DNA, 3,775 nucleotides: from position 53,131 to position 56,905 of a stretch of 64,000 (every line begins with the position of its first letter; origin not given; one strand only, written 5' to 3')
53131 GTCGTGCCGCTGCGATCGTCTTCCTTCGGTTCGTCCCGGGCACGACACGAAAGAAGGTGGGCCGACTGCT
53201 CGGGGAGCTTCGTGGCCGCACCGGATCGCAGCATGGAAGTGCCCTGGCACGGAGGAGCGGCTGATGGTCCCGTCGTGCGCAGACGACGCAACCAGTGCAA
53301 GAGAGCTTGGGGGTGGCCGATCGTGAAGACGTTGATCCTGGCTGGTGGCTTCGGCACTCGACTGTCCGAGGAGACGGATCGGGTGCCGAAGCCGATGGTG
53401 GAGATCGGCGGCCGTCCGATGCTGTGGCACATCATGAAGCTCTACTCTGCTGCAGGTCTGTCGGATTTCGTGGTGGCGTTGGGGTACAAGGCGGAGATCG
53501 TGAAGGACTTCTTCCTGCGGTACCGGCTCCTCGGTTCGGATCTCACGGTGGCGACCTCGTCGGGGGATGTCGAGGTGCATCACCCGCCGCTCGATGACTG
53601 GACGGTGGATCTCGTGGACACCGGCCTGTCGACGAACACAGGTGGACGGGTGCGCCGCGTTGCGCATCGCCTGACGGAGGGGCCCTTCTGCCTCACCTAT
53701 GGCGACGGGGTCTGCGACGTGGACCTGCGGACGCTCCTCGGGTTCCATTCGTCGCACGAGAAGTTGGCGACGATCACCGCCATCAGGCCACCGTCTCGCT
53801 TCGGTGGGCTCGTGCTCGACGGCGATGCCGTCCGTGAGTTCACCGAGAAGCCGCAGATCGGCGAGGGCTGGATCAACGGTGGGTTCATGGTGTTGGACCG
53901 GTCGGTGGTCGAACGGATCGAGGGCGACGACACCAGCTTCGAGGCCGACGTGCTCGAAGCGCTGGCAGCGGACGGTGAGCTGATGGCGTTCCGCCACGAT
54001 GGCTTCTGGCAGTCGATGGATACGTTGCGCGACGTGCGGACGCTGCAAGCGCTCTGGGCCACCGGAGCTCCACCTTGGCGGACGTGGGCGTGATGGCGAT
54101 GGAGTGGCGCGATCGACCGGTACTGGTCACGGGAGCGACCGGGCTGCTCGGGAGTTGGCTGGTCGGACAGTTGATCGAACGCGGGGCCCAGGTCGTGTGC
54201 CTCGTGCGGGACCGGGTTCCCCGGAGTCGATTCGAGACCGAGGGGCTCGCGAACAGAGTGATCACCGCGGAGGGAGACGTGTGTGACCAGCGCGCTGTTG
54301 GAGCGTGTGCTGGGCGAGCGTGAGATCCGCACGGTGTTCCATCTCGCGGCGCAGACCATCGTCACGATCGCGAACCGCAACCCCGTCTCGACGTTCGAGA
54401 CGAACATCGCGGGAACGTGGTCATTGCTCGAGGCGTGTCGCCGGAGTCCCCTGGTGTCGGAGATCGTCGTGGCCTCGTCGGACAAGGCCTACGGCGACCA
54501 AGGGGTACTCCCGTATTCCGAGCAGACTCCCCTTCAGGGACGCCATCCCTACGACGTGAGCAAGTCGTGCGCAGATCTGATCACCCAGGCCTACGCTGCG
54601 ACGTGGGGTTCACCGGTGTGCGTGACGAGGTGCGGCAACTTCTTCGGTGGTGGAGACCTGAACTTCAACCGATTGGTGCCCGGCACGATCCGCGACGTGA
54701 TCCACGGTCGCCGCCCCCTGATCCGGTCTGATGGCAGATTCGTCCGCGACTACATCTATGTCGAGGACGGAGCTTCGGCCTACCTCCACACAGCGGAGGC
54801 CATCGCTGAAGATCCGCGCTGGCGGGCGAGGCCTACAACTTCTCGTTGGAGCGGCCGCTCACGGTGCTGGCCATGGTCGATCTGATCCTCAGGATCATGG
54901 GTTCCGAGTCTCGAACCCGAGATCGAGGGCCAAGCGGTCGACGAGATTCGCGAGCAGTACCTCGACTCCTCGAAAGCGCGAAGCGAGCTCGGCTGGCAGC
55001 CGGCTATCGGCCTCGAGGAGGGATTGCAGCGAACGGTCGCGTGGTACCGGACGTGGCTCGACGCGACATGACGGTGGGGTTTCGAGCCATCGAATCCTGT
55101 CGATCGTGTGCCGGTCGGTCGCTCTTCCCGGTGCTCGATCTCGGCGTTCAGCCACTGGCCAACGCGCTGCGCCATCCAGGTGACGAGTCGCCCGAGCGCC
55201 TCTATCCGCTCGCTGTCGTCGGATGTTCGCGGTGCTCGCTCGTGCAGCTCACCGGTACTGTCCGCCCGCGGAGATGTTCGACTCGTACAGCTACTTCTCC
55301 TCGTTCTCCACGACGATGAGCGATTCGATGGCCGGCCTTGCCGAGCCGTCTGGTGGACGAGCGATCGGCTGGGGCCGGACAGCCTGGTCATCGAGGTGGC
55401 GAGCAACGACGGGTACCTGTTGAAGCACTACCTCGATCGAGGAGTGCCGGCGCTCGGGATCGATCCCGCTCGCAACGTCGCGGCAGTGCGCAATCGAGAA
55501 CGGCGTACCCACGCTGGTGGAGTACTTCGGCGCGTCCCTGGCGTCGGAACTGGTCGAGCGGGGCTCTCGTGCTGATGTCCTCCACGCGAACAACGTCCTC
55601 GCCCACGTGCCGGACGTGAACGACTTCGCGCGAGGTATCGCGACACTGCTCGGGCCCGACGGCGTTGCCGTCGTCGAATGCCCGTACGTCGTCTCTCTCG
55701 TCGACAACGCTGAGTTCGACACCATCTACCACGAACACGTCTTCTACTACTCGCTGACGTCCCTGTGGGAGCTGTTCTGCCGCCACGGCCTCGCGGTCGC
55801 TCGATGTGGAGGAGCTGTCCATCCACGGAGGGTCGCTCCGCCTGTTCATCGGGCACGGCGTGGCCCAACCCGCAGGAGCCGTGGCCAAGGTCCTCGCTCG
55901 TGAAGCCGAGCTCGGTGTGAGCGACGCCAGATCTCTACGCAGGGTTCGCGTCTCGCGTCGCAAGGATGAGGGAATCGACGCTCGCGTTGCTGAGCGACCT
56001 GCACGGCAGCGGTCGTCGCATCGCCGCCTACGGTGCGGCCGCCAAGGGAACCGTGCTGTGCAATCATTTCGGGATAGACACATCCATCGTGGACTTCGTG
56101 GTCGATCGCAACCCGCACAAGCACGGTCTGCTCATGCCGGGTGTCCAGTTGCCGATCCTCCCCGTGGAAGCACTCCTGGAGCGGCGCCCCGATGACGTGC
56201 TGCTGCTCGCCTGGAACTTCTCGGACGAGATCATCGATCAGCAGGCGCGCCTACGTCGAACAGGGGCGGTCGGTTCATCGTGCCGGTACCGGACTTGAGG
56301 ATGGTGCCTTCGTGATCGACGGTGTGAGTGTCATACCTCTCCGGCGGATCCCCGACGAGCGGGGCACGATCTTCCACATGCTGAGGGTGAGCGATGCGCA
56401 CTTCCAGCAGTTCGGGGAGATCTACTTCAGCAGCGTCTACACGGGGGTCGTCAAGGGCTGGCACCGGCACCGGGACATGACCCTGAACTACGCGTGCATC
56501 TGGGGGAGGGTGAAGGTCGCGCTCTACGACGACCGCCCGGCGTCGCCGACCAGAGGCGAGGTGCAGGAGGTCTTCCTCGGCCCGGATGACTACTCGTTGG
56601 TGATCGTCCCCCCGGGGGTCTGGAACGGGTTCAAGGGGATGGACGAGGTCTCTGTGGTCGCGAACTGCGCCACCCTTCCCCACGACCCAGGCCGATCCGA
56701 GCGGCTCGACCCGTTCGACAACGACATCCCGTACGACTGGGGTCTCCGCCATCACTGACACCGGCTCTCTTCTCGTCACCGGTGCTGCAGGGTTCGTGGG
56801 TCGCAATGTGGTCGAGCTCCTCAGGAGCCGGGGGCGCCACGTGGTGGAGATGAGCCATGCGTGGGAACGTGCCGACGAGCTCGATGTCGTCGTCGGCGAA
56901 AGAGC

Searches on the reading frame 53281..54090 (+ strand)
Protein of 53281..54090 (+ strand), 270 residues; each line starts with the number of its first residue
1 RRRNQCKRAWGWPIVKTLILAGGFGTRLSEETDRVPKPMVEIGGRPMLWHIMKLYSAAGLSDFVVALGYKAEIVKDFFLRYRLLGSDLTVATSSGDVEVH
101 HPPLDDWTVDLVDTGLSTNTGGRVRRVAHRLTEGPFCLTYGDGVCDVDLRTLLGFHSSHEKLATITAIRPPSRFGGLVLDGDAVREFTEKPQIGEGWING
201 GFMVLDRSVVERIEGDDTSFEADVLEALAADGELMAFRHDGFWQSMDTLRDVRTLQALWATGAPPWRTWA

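Call 47: search_protein_families(library=pfam, proteins=[window:53281-54090:+], max_evalue=0.001)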
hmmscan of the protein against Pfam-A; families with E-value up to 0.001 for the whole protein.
window:53281-54090:+ (270 aa): 2 families
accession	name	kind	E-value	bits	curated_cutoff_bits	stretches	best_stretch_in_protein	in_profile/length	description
PF00483.29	NTP_transferase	-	2.1e-19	70.5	21.2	1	16-244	1-227/245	Nucleotidyl transferase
PF12804.13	NTP_transf_3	-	7.2e-08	33.2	27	1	18-71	2-50/160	MobA-like NTP transferase domain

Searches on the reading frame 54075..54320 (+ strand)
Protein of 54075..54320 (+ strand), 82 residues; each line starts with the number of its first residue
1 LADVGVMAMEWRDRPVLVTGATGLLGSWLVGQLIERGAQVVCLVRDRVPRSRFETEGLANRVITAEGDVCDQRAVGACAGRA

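Call 47: search_protein_families(library=pfam, proteins=[window:54075-54320:+], max_evalue=0.001)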
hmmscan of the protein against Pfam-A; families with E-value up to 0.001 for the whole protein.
window:54075-54320:+ (82 aa): 8 families
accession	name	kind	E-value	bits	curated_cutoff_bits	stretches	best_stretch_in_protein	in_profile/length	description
PF01370.27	Epimerase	-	4.9e-08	33.1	20.9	1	16-75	1-56/240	NAD dependent epimerase/dehydratase family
PF16363.11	GDP_Man_Dehyd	-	2.6e-06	27.6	27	1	17-75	1-67/332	GDP-mannose 4,6 dehydratase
PF07993.18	NAD_binding_4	-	4.6e-06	26.4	20.1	1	18-63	1-52/258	Male sterility protein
PF05368.20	NmrA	-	4.3e-05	23.7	27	1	15-51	4-38/298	NmrA-like family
PF08659.16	KR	-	0.00011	22.6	22.6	1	16-78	3-71/180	KR domain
PF13460.12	NAD_binding_10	-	0.0004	20.7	27.2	1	20-75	1-54/184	NAD(P)H-binding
PF00106.31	adh_short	-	0.00064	19.7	26.6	1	16-78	3-67/195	short chain dehydrogenase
PF01073.25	3Beta_HSD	-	0.00098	18.7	22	0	17-75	1-60/280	3-beta hydroxysteroid dehydrogenase/isomerase family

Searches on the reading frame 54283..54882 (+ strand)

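Call 47: search_protein_families(library=pfam, proteins=[window:54283-54882:+], max_evalue=0.001)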
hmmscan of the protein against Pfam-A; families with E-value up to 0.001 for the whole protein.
window:54283-54882:+ (200 aa): 6 families
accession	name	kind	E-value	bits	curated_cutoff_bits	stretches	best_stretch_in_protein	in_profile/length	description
PF01370.27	Epimerase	-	9.8e-36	123.8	20.9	1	3-176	53-230/240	NAD dependent epimerase/dehydratase family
PF16363.11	GDP_Man_Dehyd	-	4.8e-33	115.4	27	1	4-169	65-235/332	GDP-mannose 4,6 dehydratase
PF02719.21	Polysacc_synt_2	-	8.4e-12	45.3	20.2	1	4-122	67-173/293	Polysaccharide biosynthesis protein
PF01073.25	3Beta_HSD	-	4e-07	29.8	22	1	13-177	65-235/280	3-beta hydroxysteroid dehydrogenase/isomerase family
PF07993.18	NAD_binding_4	-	3e-05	23.7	20.1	1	13-122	87-209/258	Male sterility protein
PF04321.23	RmlD_sub_bind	-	0.00074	19.1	27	1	6-129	43-160/287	RmlD substrate binding domain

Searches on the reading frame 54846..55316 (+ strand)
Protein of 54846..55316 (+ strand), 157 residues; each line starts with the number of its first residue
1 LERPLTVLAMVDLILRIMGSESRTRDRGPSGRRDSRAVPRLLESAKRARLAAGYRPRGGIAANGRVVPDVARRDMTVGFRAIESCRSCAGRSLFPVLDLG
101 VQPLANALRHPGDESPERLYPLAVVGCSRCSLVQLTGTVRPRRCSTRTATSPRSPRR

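Call 47: search_protein_families(library=pfam, proteins=[window:54846-55316:+], max_evalue=0.001)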
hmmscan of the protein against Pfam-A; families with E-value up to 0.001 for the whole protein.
window:54846-55316:+ (157 aa): 1 family
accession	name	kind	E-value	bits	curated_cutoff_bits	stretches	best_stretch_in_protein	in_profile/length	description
PF08421.16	Methyltransf_13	-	7.7e-17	61.7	31.3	1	85-142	1-59/62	Putative zinc binding domain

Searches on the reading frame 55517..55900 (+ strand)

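Call 47: search_protein_families(library=pfam, proteins=[window:55517-55900:+], max_evalue=0.001)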
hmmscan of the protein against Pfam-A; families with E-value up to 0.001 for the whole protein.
window:55517-55900:+ (128 aa): 3 families
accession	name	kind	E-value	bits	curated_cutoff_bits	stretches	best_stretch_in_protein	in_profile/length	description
PF13489.12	Methyltransf_23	-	2.4e-11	44.1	27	1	15-94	78-161/164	Methyltransferase domain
PF08242.18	Methyltransf_12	-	8.4e-05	23.7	30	1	15-50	64-97/98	Methyltransferase domain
PF08241.18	Methyltransf_11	-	0.00087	20.3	21.2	0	17-52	59-94/95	Methyltransferase domain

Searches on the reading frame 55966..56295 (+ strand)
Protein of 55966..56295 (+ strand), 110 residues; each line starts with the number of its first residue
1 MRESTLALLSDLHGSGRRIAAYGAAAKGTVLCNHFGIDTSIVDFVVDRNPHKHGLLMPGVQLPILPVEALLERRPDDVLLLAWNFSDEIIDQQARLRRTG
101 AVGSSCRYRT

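Call 47: search_protein_families(library=pfam, proteins=[window:55966-56295:+], max_evalue=0.001)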
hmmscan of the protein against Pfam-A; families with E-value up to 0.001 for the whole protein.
window:55966-56295:+ (110 aa): 1 family
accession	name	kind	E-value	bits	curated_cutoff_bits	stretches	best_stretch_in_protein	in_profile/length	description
PF08484.17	Methyltransf_14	-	9.1e-36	123.5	23.5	1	1-101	53-153/160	C-methyltransferase C-terminal domain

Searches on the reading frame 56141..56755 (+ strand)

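Call 47: search_protein_families(library=pfam, proteins=[window:56141-56755:+], max_evalue=0.001)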
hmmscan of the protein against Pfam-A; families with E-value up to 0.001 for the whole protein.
window:56141-56755:+ (205 aa): 2 families
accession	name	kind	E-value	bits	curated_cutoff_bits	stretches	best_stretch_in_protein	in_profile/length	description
PF00908.23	dTDP_sugar_isom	-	1.6e-12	47.9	27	1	59-200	4-152/168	dTDP-4-dehydrorhamnose 3,5-epimerase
PF05523.17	FdtA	-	2.9e-06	27.6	23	1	62-177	3-110/131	WxcM-like, C-terminal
